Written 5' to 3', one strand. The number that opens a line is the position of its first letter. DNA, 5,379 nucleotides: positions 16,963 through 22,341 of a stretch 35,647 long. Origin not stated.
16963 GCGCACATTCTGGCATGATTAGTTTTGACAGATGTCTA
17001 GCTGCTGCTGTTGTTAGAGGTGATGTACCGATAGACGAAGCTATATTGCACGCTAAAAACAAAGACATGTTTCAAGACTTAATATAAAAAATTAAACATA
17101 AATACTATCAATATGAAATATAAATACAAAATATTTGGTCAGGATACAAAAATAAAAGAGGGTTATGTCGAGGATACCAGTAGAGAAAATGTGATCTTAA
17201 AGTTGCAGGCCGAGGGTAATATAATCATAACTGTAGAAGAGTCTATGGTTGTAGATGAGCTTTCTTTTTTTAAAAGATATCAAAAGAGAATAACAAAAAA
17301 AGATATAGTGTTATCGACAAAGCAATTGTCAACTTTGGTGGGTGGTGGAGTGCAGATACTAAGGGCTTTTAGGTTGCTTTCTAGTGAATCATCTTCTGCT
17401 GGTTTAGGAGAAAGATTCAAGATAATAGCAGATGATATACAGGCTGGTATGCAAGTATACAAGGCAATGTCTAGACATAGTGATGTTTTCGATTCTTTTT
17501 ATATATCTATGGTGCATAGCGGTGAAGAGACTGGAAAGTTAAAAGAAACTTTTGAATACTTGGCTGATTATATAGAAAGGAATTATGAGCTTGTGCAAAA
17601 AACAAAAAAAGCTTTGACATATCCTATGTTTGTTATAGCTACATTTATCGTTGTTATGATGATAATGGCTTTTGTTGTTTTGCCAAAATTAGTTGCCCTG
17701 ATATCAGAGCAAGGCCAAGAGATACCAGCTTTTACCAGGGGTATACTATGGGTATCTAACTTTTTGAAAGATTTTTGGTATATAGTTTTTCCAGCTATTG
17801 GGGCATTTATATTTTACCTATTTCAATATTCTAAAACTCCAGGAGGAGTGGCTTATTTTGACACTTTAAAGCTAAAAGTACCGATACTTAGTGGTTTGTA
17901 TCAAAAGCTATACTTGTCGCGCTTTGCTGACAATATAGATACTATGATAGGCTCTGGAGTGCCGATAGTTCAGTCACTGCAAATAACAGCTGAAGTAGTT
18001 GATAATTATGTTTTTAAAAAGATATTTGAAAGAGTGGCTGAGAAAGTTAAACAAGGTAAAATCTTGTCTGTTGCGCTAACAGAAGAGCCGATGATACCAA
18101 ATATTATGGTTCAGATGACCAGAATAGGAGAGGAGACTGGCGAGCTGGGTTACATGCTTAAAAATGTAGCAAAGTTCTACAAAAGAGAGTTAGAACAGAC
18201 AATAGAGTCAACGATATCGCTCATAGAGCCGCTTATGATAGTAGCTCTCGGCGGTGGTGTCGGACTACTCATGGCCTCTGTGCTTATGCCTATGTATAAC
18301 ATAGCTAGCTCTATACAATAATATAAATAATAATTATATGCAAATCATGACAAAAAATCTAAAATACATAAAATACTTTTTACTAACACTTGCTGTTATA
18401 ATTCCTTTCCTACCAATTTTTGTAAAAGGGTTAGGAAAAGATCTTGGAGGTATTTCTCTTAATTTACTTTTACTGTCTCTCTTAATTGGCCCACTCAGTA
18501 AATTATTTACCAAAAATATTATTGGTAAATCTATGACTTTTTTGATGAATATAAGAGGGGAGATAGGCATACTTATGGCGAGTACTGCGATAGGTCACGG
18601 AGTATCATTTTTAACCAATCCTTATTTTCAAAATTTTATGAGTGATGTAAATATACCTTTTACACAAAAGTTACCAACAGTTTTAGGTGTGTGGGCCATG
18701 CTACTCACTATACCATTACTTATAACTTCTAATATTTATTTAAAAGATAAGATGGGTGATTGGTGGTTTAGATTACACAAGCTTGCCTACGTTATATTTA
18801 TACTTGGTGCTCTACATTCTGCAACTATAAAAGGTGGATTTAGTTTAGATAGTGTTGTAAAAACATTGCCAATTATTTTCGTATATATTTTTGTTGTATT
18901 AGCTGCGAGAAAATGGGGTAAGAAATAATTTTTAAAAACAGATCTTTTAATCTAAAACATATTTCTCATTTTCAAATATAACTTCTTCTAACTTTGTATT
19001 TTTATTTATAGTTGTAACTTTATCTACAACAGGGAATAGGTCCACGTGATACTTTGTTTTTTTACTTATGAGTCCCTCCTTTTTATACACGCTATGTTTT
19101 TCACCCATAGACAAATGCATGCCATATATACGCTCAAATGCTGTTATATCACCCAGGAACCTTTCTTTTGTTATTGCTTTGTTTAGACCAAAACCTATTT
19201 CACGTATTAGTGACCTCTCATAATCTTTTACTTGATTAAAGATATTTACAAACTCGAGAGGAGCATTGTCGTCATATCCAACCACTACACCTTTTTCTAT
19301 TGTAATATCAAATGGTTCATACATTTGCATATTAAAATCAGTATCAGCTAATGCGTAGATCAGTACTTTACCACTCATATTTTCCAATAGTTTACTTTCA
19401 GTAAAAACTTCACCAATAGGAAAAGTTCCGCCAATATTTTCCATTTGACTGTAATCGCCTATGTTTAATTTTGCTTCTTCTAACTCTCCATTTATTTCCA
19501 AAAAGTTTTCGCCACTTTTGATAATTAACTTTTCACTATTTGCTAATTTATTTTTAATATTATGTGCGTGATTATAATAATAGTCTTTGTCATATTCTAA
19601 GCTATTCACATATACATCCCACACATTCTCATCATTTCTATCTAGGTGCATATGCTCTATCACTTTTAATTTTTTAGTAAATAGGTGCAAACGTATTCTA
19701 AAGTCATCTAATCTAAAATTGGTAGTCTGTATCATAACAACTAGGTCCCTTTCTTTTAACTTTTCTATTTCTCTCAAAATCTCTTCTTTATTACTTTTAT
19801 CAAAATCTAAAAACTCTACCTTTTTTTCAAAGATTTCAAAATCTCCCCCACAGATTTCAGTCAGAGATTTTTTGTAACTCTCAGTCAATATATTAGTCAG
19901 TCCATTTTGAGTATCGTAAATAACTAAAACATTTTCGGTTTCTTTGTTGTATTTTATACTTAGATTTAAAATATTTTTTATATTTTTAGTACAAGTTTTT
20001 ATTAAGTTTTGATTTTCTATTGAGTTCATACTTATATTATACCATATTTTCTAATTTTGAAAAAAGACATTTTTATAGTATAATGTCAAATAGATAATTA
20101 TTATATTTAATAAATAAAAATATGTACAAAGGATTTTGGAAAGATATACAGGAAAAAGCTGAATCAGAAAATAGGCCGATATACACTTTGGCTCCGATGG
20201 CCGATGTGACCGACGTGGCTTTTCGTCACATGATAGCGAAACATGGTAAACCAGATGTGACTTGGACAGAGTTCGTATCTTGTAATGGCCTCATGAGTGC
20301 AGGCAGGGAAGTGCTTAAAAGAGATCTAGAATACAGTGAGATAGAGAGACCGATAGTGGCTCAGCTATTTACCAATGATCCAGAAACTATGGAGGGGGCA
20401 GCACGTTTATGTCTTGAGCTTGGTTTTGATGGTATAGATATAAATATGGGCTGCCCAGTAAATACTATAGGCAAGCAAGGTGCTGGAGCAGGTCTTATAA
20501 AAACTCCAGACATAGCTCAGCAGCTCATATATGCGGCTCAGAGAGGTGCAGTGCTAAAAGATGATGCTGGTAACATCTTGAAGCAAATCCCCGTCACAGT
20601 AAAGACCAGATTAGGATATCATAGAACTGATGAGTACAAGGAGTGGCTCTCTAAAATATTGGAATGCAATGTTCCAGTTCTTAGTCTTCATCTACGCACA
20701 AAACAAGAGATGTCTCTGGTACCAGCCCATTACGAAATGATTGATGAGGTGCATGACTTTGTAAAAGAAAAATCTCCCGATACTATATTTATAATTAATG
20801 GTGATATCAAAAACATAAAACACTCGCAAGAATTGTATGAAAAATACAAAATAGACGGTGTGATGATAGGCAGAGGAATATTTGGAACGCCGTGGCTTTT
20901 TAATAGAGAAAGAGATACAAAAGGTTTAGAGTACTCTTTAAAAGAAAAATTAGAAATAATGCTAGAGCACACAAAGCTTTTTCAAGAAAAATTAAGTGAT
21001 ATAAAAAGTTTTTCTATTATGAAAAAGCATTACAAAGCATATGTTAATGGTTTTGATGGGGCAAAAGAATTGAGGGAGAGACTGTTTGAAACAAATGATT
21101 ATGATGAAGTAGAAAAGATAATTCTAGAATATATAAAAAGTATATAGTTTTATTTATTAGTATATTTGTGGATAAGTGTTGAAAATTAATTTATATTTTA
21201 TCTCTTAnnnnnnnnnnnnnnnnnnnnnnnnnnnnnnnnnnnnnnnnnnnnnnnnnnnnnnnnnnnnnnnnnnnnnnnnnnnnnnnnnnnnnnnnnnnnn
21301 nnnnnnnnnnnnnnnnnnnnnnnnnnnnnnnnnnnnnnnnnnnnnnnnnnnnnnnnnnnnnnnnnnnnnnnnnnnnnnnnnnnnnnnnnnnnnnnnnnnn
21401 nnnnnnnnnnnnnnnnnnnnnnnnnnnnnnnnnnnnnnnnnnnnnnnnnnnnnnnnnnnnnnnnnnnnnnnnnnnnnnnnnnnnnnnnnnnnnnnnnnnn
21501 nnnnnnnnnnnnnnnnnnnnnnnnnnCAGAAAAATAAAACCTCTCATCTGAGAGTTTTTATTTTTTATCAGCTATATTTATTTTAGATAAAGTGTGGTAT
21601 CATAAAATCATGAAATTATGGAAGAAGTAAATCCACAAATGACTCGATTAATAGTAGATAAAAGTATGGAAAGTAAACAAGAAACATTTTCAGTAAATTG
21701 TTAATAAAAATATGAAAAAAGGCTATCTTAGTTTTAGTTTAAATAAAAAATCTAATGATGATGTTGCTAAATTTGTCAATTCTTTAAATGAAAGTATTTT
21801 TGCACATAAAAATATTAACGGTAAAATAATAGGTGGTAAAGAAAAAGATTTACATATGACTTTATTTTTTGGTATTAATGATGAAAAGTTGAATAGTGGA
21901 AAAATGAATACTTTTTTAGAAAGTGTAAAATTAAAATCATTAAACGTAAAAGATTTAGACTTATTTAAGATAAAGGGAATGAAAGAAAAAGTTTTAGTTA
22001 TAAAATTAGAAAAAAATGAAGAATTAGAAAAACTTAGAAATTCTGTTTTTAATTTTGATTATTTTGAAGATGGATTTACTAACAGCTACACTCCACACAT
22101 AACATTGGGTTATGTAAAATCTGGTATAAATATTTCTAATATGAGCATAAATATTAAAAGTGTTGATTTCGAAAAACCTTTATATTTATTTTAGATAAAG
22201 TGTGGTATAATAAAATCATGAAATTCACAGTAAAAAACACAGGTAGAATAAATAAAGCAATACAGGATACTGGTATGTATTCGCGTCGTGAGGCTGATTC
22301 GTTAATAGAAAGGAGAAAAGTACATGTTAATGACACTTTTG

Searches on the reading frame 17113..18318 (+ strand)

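Call 14: search_protein_families(library=pfam, proteins=[window:17113-18318:+], max_evalue=0.001)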
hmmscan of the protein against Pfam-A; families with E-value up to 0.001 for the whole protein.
window:17113-18318:+ (402 aa): 1 family
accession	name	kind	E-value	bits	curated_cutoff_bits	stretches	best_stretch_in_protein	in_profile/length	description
PF00482.28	T2SSF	-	8.1e-62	207.2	25.2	2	69-191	2-125/125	Type II secretion system (T2SS), protein F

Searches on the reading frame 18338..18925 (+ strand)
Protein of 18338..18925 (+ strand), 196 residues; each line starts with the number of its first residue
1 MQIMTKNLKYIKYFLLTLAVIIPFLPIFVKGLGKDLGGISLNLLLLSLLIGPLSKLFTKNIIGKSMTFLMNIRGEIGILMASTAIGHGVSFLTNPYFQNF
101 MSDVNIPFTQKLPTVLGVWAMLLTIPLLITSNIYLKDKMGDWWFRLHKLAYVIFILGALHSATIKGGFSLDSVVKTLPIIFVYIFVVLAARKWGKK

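Call 14: search_protein_families(library=pfam, proteins=[window:18338-18925:+], max_evalue=0.001)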
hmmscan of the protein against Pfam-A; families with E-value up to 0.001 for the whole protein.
window:18338-18925:+ (196 aa): 1 family
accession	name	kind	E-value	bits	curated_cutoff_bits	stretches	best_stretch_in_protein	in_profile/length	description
PF01794.25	Ferric_reduct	-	1.7e-12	47.9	28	1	37-157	2-120/121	Ferric reductase like transmembrane component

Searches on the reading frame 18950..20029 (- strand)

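Call 14: search_protein_families(library=pfam, proteins=[window:18950-20029:-], max_evalue=0.001)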
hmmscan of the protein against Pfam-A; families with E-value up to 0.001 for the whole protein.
window:18950-20029:- (360 aa): 0 families

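Call 58: search_protein_families(library=pfam, proteins=[window:18950-20029:-], max_evalue=0.01)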
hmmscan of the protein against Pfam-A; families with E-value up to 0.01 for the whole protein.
window:18950-20029:- (360 aa): 1 family
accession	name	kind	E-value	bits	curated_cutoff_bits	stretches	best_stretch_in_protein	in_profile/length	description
PF13143.11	DUF3986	-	0.0023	19.5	20.5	1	112-158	7-49/85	Protein of unknown function (DUF3986)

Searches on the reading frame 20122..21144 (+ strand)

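Call 14: search_protein_families(library=pfam, proteins=[window:20122-21144:+], max_evalue=0.001)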
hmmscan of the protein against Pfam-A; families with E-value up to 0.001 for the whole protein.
window:20122-21144:+ (341 aa): 1 family
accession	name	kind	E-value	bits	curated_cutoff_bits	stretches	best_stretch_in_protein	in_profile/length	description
PF01207.24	Dus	-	3.2e-60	204.3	20.4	1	23-333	2-301/311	Dihydrouridine synthase (Dus)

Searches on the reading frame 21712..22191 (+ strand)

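Call 14: search_protein_families(library=pfam, proteins=[window:21712-22191:+], max_evalue=0.001)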
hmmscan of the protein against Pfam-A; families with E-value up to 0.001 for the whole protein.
window:21712-22191:+ (160 aa): 2 families
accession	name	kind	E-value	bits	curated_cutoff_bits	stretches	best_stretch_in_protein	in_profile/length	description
PF22547.2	2H-SAK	-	2.5e-05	24.9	27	1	37-136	32-120/124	Swiss Army Knife, 2H phosphoesterase domain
PF23474.1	Acb1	-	0.00021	21.5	27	1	42-146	30-122/144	Anti-CBASS protein Acb1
